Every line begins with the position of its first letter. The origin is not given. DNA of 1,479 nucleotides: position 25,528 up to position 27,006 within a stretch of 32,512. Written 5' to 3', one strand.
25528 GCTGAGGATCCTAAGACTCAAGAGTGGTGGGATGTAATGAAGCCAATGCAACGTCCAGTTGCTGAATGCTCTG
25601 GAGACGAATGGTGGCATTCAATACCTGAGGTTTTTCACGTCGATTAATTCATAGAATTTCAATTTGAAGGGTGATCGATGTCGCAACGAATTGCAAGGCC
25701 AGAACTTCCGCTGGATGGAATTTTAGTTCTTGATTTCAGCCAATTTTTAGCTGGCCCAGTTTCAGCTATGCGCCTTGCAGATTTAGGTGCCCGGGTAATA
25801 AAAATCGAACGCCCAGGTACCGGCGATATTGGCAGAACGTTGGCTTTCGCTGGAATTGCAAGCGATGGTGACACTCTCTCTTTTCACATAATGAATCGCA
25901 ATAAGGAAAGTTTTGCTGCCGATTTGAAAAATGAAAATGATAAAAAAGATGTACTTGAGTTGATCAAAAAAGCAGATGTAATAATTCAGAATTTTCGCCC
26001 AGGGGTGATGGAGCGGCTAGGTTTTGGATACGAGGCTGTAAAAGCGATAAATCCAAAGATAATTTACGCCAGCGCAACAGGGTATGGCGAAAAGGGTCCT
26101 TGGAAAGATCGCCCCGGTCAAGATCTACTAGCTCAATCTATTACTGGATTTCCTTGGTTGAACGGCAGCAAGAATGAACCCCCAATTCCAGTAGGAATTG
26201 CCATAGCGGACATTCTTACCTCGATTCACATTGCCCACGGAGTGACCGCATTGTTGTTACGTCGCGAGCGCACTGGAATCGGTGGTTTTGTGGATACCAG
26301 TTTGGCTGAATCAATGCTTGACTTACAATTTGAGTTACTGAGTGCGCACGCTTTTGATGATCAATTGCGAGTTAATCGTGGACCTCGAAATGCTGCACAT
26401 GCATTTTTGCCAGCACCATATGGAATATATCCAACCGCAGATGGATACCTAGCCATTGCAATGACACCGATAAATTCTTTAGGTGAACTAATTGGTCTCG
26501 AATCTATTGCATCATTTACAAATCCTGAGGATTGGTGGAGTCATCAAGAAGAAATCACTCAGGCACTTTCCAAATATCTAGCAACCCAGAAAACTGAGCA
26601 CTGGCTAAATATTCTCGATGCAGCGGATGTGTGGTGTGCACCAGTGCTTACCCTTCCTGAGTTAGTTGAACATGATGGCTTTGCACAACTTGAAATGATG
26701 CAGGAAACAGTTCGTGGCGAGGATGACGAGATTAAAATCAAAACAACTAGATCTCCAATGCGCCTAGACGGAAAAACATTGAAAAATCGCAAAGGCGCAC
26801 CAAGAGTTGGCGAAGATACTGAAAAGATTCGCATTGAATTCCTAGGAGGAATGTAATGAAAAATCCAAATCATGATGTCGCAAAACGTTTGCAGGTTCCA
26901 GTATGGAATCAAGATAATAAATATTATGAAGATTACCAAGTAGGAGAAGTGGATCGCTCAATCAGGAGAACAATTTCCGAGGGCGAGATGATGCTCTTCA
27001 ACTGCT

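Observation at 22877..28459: CoA-transferase plus two MaoC hot-dog proteins plus a cytoplasmic SBP-fold protein interleaved with lactonase, mutarotase and sugar dehydrogenase: a possible CoA-dependent branch of aldonate/deoxy-sugar catabolism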

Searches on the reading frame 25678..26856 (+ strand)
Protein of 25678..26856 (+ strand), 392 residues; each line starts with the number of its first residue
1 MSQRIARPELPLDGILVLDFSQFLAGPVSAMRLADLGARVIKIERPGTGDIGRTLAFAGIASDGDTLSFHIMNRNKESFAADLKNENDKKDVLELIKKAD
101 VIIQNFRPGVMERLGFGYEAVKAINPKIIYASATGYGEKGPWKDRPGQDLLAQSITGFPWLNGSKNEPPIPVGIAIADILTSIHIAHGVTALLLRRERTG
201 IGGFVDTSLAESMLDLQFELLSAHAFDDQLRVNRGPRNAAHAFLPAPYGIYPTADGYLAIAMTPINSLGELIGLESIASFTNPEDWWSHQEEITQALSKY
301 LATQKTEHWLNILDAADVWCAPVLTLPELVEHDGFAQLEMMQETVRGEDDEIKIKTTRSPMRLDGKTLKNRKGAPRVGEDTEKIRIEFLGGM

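Call 4: search_protein_families(library=pfam, proteins=[window:25678-26856:+], max_evalue=0.01)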
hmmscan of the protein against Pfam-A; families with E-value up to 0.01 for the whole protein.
window:25678-26856:+ (392 aa): 1 family
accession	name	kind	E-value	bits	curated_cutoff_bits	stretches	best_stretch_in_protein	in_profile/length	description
PF02515.22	CoA_transf_3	-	7.7e-102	341.6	23.3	1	12-381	1-366/366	CoA-transferase family III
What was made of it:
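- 25678..26856 (+): Family III (CaiB/BaiF) CoA-transferase. It is a core member of the module. PF02515 scores 342 bits over the full length (call 4).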

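Call 5: search_protein_families(library=ncbifam, proteins=[window:25678-26856:+], max_evalue=0.01)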
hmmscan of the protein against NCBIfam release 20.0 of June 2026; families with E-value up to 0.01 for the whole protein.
window:25678-26856:+ (392 aa): 7 families
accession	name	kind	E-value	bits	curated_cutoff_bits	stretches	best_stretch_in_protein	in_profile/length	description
NF041294.1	Scnl_mescCoAtase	equivalog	5.3e-62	210.1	700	1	12-383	4-378/381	succinyl-CoA:mesaconate CoA-transferase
NF052585.1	SucGlutTfsCaiB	equivalog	1.2e-61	208.5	750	1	9-387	5-387/394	succinate--glutarate CoA-transferase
NF008511.0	PRK11430.1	equivalog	1.3e-59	202.3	522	1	10-388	8-379/381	CoA:oxalate CoA-transferase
NF003809.0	PRK05398.1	subfamily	3.6e-58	197.1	442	2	10-217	3-208/416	formyl-CoA transferase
TIGR03253.1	oxalate_frc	equivalog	1.1e-55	189.1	504.2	2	11-217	3-207/416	formyl-CoA transferase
NF002914.1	PRK03525.1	equivalog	1.2e-25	90.3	413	1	11-384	9-377/400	L-carnitine CoA-transferase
TIGR04253.1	mesacon_CoA_iso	equivalog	1.2e-11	44.3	725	1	12-390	3-385/403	2-methylfumaryl-CoA isomerase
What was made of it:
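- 25678..26856 (+): The best equivalog models (mesaconate, glutarate and oxalate transferases) score about 200-210 bits, all far below their cut-offs (call 5).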

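Call 15: search_solved_structures(query=window:25678-26856:+, max_evalue=1e-20)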
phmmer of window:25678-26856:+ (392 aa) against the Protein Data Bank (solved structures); distinct sequences matched with E-value up to 1e-20: 30.
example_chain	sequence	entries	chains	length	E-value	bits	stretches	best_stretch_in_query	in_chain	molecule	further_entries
4hl6_A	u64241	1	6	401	6.4e-54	186.3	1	10-335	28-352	Uncharacterized protein YfdE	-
10uh_A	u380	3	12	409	1.4e-50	175.3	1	9-389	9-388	Formyl-coenzyme a transferase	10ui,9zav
4ed9_A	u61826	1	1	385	6.7e-50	173.1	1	9-388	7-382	CAIB/BAIF family protein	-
9br6_A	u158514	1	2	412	1.3e-48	168.8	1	11-329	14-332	Succinate--hydroxymethylglutarate CoA-transferase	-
9br7_A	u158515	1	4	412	4e-48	167.3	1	11-329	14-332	Succinate--hydroxymethylglutarate CoA-transferase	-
5yit_A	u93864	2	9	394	2.7e-45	158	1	6-360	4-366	CoA transferase III | Uncharacterized protein Rv3272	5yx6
5yiy_A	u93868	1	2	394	7.8e-45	156.4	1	6-360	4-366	CoA transferase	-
1pt5_A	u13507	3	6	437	3.9e-40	141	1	9-217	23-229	Hypothetical protein yfdW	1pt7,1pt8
1pqy_A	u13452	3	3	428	5.1e-40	140.6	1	10-217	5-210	Hypothetical protein yfdW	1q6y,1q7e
3ubm_A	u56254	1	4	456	1.7e-37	132.3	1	9-216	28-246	Formyl-CoA:oxalate CoA-transferase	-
2vjp_A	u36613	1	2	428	5.1e-36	127.4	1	11-216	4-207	FORMYL-COENZYME A TRANSFERASE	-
1p5h_A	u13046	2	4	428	1e-35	126.4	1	11-216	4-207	Formyl-coenzyme A transferase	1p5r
2vjo_A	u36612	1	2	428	1.4e-35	126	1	11-216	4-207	FORMYL-COENZYME A TRANSFERASE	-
2vjn_A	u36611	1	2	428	1.9e-35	125.5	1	11-216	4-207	FORMYL-COENZYME A TRANSFERASE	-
2vjk_A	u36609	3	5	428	1.9e-35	125.5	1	11-216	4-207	FORMYL-COENZYME A TRANSFERASE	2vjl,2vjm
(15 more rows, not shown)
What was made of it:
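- Family III transferase-fold proteins include racemases, which appear among the PDB hits in call 15.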

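Call 50: search_solved_structures(query=window:25678-26856:+, max_evalue=1e-40, show_alignments=3)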
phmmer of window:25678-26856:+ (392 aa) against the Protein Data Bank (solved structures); distinct sequences matched with E-value up to 1e-40: 7.
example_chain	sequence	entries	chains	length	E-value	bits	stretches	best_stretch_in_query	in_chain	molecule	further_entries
4hl6_A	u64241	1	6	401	6.4e-54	186.3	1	10-335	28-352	Uncharacterized protein YfdE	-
10uh_A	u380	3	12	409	1.4e-50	175.3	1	9-389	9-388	Formyl-coenzyme a transferase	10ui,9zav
4ed9_A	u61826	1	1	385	6.7e-50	173.1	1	9-388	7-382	CAIB/BAIF family protein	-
9br6_A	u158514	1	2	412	1.3e-48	168.8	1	11-329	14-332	Succinate--hydroxymethylglutarate CoA-transferase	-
9br7_A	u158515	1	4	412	4e-48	167.3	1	11-329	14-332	Succinate--hydroxymethylglutarate CoA-transferase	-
5yit_A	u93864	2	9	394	2.7e-45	158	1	6-360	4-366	CoA transferase III | Uncharacterized protein Rv3272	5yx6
5yiy_A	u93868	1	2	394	7.8e-45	156.4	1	6-360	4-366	CoA transferase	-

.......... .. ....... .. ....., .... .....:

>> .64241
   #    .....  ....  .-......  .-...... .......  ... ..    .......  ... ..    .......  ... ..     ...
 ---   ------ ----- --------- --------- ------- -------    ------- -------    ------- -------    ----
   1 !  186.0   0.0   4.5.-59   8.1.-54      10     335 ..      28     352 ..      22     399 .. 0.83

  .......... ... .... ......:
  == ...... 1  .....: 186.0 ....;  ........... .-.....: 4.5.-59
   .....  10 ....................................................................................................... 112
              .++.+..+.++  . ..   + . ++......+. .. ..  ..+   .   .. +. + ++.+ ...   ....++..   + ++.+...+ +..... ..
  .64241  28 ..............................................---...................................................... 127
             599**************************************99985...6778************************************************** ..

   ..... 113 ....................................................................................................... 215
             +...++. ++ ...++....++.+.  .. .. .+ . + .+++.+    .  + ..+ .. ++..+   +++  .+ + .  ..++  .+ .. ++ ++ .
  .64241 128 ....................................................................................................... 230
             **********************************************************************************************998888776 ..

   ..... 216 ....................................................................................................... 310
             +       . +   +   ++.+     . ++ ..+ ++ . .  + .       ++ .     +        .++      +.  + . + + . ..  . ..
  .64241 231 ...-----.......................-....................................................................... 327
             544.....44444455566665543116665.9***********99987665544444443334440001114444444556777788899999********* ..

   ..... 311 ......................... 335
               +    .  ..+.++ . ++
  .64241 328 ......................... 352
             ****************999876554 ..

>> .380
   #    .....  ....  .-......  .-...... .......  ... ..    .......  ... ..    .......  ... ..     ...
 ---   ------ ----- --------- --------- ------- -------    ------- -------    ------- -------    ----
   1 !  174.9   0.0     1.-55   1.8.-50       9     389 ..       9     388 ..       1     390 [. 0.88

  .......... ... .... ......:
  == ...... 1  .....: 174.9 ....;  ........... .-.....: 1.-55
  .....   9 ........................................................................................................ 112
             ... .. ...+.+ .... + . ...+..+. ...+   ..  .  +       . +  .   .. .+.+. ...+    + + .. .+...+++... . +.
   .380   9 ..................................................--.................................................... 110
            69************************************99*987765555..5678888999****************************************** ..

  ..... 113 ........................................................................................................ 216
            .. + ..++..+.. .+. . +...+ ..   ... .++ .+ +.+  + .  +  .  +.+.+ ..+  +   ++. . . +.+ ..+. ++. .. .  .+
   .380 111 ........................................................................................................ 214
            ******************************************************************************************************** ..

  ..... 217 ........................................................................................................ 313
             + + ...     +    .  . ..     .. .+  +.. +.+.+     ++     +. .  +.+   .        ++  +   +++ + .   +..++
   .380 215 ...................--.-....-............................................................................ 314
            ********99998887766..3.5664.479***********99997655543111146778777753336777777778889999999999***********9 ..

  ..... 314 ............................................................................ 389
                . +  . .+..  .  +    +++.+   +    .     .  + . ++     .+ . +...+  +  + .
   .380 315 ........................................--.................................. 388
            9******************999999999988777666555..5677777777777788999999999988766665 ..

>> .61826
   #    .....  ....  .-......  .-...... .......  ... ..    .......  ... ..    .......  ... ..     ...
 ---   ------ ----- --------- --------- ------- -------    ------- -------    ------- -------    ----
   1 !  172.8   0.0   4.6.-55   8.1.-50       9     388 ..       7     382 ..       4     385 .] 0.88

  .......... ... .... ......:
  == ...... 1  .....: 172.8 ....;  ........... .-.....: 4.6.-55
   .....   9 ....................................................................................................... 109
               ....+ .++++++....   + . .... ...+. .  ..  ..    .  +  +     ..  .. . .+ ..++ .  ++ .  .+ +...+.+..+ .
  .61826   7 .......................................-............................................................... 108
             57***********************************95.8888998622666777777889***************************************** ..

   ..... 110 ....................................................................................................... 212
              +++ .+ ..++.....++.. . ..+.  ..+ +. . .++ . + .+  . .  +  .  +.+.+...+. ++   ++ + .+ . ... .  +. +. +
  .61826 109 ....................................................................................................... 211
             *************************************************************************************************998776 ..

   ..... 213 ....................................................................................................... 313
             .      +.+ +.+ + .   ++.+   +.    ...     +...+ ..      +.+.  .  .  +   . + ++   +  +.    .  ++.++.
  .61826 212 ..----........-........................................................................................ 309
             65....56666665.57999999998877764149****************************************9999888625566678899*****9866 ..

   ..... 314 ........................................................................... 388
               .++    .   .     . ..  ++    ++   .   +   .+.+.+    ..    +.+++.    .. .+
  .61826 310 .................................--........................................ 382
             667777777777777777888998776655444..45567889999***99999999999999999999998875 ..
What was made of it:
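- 25678..26856 (+): The catalytic Asp in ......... aligns with that of YfdE and formyl-CoA transferases (call 50).
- On Family III CoA-transferase (PF02515, CaiB/BaiF): The Asp in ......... aligns with the Asp of YfdE (4hl6) and of formyl-CoA transferase (call 50)
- The transferase keeps its catalytic Asp (call 50). The transferase keeps the transferase-type Asp and aligns best with true transferases (calls 15, 50).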
